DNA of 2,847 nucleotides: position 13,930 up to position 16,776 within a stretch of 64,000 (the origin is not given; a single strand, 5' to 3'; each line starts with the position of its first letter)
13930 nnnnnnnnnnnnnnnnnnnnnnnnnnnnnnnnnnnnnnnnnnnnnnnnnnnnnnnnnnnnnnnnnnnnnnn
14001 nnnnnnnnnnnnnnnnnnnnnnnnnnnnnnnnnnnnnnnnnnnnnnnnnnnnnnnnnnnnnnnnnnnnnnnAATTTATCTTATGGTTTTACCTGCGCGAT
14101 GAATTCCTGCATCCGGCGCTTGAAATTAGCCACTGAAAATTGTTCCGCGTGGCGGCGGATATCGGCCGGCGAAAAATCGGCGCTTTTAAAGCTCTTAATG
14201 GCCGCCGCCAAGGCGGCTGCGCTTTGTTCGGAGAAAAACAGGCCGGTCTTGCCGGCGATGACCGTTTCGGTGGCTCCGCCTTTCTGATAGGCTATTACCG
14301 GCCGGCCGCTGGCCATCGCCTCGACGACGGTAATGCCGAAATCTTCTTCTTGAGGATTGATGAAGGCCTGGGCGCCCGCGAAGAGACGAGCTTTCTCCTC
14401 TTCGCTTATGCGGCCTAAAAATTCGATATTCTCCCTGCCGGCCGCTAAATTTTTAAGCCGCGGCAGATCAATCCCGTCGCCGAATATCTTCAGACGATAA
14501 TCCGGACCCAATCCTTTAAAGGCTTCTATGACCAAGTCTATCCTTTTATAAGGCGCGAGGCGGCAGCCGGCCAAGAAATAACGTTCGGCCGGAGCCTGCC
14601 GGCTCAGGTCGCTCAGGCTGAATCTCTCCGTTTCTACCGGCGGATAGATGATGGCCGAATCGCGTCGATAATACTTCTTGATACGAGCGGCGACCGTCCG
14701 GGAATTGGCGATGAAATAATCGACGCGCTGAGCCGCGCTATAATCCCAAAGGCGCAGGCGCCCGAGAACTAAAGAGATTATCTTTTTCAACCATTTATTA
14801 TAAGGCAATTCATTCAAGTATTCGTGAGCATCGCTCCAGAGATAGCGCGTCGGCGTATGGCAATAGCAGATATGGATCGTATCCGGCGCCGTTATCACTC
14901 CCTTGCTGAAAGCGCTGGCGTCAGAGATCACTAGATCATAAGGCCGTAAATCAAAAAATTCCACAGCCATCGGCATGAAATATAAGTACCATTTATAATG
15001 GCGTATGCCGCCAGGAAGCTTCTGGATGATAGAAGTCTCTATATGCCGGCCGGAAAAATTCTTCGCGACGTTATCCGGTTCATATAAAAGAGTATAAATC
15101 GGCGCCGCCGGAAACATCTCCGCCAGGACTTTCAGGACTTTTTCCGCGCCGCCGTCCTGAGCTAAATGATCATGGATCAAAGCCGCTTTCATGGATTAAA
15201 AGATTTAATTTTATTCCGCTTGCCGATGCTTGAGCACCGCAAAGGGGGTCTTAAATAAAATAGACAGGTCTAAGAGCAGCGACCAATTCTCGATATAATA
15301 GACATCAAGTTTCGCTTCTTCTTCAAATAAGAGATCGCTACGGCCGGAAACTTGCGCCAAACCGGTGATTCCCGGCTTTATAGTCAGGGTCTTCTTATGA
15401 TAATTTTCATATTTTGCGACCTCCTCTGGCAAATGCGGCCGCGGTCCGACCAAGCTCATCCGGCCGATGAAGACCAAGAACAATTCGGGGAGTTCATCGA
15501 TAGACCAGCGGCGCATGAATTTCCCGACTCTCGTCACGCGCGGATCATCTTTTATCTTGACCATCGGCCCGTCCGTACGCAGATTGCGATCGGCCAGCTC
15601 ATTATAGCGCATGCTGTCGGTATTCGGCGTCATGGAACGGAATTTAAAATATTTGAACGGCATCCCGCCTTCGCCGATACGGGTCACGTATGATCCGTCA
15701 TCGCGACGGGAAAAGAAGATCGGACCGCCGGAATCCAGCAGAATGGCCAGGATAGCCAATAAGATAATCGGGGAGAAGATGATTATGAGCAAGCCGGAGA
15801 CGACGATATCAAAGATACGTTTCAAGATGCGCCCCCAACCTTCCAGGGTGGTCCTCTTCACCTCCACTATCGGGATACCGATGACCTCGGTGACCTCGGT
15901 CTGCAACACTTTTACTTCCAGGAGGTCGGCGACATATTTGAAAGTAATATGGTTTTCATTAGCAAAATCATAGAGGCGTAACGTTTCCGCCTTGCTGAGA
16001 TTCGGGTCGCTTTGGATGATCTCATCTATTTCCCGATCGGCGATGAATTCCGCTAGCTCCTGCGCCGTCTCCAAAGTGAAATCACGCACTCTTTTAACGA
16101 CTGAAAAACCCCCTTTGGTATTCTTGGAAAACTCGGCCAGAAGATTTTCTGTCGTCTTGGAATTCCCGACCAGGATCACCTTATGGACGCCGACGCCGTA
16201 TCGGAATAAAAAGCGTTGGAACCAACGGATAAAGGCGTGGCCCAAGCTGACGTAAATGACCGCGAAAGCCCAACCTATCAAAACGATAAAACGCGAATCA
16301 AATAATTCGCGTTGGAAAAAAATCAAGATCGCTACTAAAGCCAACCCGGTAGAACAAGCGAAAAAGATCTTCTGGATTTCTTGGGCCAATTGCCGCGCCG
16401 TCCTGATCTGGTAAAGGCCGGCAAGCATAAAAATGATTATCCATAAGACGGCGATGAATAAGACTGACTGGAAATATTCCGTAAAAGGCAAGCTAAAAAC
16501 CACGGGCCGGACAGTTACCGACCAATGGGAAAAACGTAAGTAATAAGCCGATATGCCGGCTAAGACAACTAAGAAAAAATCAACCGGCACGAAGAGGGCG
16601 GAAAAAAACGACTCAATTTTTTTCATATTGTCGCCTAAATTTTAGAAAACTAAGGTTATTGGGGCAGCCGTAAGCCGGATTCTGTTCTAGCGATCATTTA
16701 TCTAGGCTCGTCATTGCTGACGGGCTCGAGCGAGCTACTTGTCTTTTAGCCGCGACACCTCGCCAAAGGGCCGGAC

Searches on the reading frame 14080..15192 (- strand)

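Call 22: search_protein_families(library=pfam, proteins=[window:14080-15192:-], max_evalue=0.0001)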
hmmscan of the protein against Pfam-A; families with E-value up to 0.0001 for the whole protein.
window:14080-15192:- (370 aa): 4 families
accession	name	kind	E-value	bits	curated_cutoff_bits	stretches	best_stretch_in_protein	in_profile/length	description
PF00534.26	Glycos_transf_1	-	3.1e-30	105.4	26.4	1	204-350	16-170/172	Glycosyl transferases group 1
PF13692.12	Glyco_trans_1_4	-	2.1e-24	86.8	27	1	207-334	5-138/142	Glycosyl transferases group 1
PF13439.12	Glyco_transf_4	-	1.6e-10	41.8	28.5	1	14-190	2-170/170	Glycosyltransferase Family 4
PF13524.12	Glyco_trans_1_2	-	1.6e-07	31.8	25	1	222-365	6-143/144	Glycosyl transferase-like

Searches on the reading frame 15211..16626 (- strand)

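Call 22: search_protein_families(library=pfam, proteins=[window:15211-16626:-], max_evalue=0.0001)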
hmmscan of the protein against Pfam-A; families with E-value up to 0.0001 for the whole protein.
window:15211-16626:- (471 aa): 2 families
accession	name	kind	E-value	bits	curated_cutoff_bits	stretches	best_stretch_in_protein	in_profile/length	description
PF02397.22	Bac_transf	-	3.4e-61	206.3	27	1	269-466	1-179/179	Bacterial sugar transferase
PF13727.12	CoA_binding_3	-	7.1e-09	36.3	25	1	69-198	3-128/175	CoA-binding domain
